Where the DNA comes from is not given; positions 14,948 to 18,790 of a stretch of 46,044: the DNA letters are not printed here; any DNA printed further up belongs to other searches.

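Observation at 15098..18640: Giant cysteine-rich secreted protein of no recognisable family, tightly linked to a stand-alone virB4 paralogue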

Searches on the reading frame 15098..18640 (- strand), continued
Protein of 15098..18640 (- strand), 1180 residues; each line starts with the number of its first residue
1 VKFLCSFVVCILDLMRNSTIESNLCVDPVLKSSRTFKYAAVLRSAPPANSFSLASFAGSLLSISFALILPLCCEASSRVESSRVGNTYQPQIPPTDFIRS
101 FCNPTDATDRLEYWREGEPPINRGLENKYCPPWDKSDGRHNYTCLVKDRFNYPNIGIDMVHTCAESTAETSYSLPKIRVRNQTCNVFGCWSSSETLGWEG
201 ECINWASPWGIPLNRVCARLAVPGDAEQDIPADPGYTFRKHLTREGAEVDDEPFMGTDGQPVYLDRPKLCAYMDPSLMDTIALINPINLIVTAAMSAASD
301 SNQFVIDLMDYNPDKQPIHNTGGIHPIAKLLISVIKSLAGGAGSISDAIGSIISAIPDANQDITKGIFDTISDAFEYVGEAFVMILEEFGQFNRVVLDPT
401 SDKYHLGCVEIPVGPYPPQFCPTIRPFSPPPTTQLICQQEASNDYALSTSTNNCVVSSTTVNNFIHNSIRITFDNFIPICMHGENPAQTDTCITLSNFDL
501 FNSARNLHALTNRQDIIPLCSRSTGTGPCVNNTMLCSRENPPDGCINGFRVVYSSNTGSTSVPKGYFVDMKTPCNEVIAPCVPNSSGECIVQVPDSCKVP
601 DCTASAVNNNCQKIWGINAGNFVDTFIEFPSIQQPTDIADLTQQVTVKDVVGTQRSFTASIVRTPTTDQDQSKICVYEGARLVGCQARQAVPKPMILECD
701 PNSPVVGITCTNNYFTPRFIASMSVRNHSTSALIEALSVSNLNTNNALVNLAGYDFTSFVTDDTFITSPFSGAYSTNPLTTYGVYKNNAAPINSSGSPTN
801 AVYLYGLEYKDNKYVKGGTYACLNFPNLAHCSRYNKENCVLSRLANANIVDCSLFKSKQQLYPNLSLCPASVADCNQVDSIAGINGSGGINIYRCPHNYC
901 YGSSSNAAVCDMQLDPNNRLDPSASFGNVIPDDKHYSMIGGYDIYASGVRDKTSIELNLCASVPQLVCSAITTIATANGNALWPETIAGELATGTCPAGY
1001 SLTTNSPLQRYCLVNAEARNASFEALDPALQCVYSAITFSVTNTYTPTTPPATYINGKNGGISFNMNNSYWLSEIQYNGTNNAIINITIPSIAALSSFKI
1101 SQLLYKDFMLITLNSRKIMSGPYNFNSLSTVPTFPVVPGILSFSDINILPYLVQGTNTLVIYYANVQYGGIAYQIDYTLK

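Call 53: fold_search(model_id=the predicted structure, library=pdb)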
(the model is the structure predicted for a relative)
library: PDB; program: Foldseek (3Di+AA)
matches with E <= 10: 673; with E <= 0.001: 0
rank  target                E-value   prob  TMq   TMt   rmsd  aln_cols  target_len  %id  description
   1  8vbx_A                1.2e-03  0.14  0.06  0.09  30.5       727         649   10  C6 nozzle and fibre complex of the mature bacteriophage PhiM1 particle (released 2024-10-23)
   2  8i4m_A                2.7e-03  0.07  0.06  0.08  29.9       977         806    8  Portal-tail complex structure of the Cyanophage P-SCSP1u (released 2023-11-01)
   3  7y22_Y                5.1e-03  0.07  0.06  0.07  29.5       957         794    8  CryoEM structure of Klebsiella phage Kp7 tail complex applied with C6 symmetry (released 2023-06-14)
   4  4qaw_H                8.2e-03  0.63  0.07  0.14  13.9       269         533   13  Structure of modular Xyn30D from Paenibacillus barcinonensis (released 2014-10-08)
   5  8gce_A                8.2e-03  0.09  0.08  0.09  28.6       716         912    7  The Extracellular Domain of Integrin AlphaIIbBeta3 in Intermediate State (released 2024-03-06)
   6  4arx_B                1.1e-02  0.38  0.07  0.11  18.6       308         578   10  Lepidoptera-specific toxin Cry1Ac from Bacillus thuringiensis ssp. kurstaki HD-73 (released 2013-05-15)
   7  3k46_B                1.3e-02  0.99  0.06  0.12   6.8       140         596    9  Crystal structure of full-length E. coli beta-glucuronidase (released 2010-11-17)
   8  4arx_D                1.5e-02  0.35  0.07  0.12  18.5       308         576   10  Lepidoptera-specific toxin Cry1Ac from Bacillus thuringiensis ssp. kurstaki HD-73 (released 2013-05-15)
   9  6lfp                  1.5e-02  0.18  0.07  0.12  27.3       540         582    8  Cry3Aa protein for enzyme entrapment (released 2020-10-14)
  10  4arx_A                1.6e-02  0.33  0.07  0.12  18.6       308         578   10  Lepidoptera-specific toxin Cry1Ac from Bacillus thuringiensis ssp. kurstaki HD-73 (released 2013-05-15)
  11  6lel_A                1.7e-02  0.99  0.06  0.12   5.2       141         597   13  Structure of E. coli beta-glucuronidase complex with C6-hexyl uronic isofagomine (released 2021-01-27)
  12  4jkm_A                1.8e-02  0.92  0.07  0.12  12.8       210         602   13  Crystal Structure of Clostridium perfringens beta-glucuronidase (released 2014-09-17)
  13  6nps_A                1.8e-02  0.57  0.08  0.09  18.7       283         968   10  Crystal structure of GH115 enzyme AxyAgu115A from Amphibacillus xylanus (released 2020-07-15)
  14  4arx_C                1.8e-02  0.47  0.07  0.12  16.6       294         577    8  Lepidoptera-specific toxin Cry1Ac from Bacillus thuringiensis ssp. kurstaki HD-73 (released 2013-05-15)
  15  7k44                  1.9e-02  0.28  0.08  0.20  24.2       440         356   11  SGBP-B from a complex xyloglucan utilization locus in Bacteroides uniformis (released 2021-09-29)
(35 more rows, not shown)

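Call 63: find_encoding_contigs(protein=P0102, flank=10000, max_places=3)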
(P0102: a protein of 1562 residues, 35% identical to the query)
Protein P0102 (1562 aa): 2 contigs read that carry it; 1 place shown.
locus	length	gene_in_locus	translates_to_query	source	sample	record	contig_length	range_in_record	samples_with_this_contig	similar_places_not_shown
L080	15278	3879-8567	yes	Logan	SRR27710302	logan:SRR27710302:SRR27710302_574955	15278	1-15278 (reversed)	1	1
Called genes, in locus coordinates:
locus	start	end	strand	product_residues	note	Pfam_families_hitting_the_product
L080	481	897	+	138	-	-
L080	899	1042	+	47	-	-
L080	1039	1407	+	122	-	-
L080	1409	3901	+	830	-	PF27097:VirB4_TrbE_N, PF03135:CagE_TrbE_VirB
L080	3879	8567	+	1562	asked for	-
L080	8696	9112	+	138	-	PF00334:NDK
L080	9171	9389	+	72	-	PF01176:eIF-1a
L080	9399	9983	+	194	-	PF02545:Maf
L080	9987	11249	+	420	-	PF05958:tRNA_U5-meth_tr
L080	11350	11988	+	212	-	-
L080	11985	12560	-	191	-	PF01351:RNase_HII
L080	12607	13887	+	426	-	-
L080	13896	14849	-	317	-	PF08392:FAE1_CUT1_RppA (faint), PF00108:Thiolase_N (weak), PF08545:ACP_syn_III, PF08541:ACP_syn_III_C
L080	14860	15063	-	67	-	PF01783:Ribosomal_L32p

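Call 64: find_encoding_contigs(protein=P0095, flank=10000, max_places=3)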
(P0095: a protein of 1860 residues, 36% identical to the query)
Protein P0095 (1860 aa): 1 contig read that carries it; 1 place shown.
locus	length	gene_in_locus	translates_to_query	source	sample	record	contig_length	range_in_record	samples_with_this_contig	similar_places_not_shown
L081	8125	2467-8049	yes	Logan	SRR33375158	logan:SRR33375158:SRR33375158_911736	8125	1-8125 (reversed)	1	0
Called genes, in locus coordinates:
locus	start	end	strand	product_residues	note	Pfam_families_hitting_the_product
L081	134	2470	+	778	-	PF27097:VirB4_TrbE_N, PF03135:CagE_TrbE_VirB, PF13401:AAA_22 (faint)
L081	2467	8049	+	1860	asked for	-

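Call 65: search_protein_families(library=pfam, proteins=[L080:481-897:+, L080:899-1042:+, L080:1039-1407:+, L080:11350-11988:+, L080:12607-13887:+], max_evalue=1)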
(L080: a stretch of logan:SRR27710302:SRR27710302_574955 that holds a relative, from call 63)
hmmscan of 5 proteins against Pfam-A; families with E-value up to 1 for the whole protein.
L080:481-897:+ (138 aa): 2 families
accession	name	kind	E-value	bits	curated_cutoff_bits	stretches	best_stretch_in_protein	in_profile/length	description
PF01335.27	DED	-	0.0072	17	35.9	1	7-65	19-78/82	Death effector domain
PF07149.16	Pes-10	-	0.095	12.2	22.9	1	13-59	71-117/397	Pes-10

L080:899-1042:+ (47 aa): 0 families

L080:1039-1407:+ (122 aa): 1 family
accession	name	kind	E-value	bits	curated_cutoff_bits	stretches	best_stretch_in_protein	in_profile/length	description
PF15521.11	Ntox11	-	0.03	14.2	25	1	4-101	160-226/294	Novel toxin 11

L080:11350-11988:+ (212 aa): 0 families

L080:12607-13887:+ (426 aa): 1 family
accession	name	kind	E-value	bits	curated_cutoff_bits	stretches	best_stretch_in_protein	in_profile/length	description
PF04389.22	Peptidase_M28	-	0.029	14.5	21.3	1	281-377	91-185/193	Peptidase family M28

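Call 101: search_protein_families(library=pfam, proteins=[L058:4983-5828:+, L058:3315-5012:-, L074:5054-5620:-, L074:3374-4966:-, L074:11513-12790:-], max_evalue=0.001)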
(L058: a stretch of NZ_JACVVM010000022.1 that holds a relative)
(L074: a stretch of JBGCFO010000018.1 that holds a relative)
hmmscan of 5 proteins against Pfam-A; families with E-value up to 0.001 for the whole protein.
L058:4983-5828:+ (281 aa): 3 families
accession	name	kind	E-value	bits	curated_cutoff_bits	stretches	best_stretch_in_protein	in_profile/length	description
PF13242.12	Hydrolase_like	-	4.8e-12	46.1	22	1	193-254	2-56/75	HAD-hyrolase-like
PF13344.12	Hydrolase_6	-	2.2e-07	31.3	27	1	19-92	2-75/101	Haloacid dehalogenase-like hydrolase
PF00702.32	Hydrolase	-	1.3e-05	26.2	26.4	1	16-240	2-191/191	haloacid dehalogenase-like hydrolase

L058:3315-5012:- (565 aa): 1 family
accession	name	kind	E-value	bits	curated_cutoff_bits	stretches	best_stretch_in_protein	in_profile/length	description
PF03219.20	TLC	-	4.7e-155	517.6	21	1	74-556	9-491/491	TLC ATP/ADP transporter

L074:5054-5620:- (188 aa): 1 family
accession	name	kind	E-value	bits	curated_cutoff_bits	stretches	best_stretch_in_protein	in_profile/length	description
PF06242.16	TrcR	-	1.6e-55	187.4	22.2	1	38-174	1-136/139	Transcriptional cell cycle regulator TrcR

L074:3374-4966:- (530 aa): 4 families
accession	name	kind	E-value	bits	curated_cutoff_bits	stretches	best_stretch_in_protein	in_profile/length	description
PF09334.17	tRNA-synt_1g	-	1.1e-108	363.9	20.1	2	174-380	177-390/391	tRNA synthetases class I (M)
PF00133.28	tRNA-synt_1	-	9.4e-29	100.8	22.7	2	241-349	296-406/414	tRNA synthetases class I (I, L, M and V)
PF01406.26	tRNA-synt_1e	-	5.2e-17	62.6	27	1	36-187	19-172/301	tRNA synthetases class I (C) catalytic domain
PF19303.5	Anticodon_3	-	0.00011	22.6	23.5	1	420-529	26-135/152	Anticodon binding domain of methionyl tRNA ligase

L074:11513-12790:- (425 aa): 1 family
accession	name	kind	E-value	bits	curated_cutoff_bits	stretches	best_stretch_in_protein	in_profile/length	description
PF04413.22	Glycos_transf_N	-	4.4e-47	160.4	23.9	1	49-215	10-178/179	3-Deoxy-D-manno-octulosonic-acid transferase (kdotransferase)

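Call 108: search_protein_families(library=pfam, proteins=[P0095, P0102, P0011, P0006, P0072], max_evalue=0.1)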
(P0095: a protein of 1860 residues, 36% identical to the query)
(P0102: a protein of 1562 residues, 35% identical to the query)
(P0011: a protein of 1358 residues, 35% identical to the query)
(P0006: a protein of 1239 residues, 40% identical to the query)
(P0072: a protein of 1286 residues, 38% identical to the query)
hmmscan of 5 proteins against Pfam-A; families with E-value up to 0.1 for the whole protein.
P0095 (1860 aa): 0 families

P0102 (1562 aa): 1 family
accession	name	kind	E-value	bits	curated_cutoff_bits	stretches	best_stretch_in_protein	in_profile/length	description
PF01828.24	Peptidase_A4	-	0.025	14.4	22.3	1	1031-1097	79-140/206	Peptidase A4 family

P0011 (1358 aa): 0 families

P0006 (1239 aa): 0 families

P0072 (1286 aa): 1 family
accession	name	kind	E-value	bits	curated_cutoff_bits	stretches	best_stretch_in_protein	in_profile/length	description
PF22783.1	BapA_N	-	0.057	13.5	27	0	745-804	32-90/123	BapA, prefix-like domain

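Call 117: search_dna_similar(query=window:15098-18355:-, collection=plasmids, mode=protein, max_evalue=0.01, max_rows=15)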
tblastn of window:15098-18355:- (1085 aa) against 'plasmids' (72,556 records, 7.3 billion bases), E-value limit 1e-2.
No match.

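Call 118: search_protein_families(library=phrogs, proteins=[P0001], max_evalue=0.01)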
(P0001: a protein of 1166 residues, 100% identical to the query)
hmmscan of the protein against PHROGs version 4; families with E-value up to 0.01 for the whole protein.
P0001 (1166 aa): 0 families
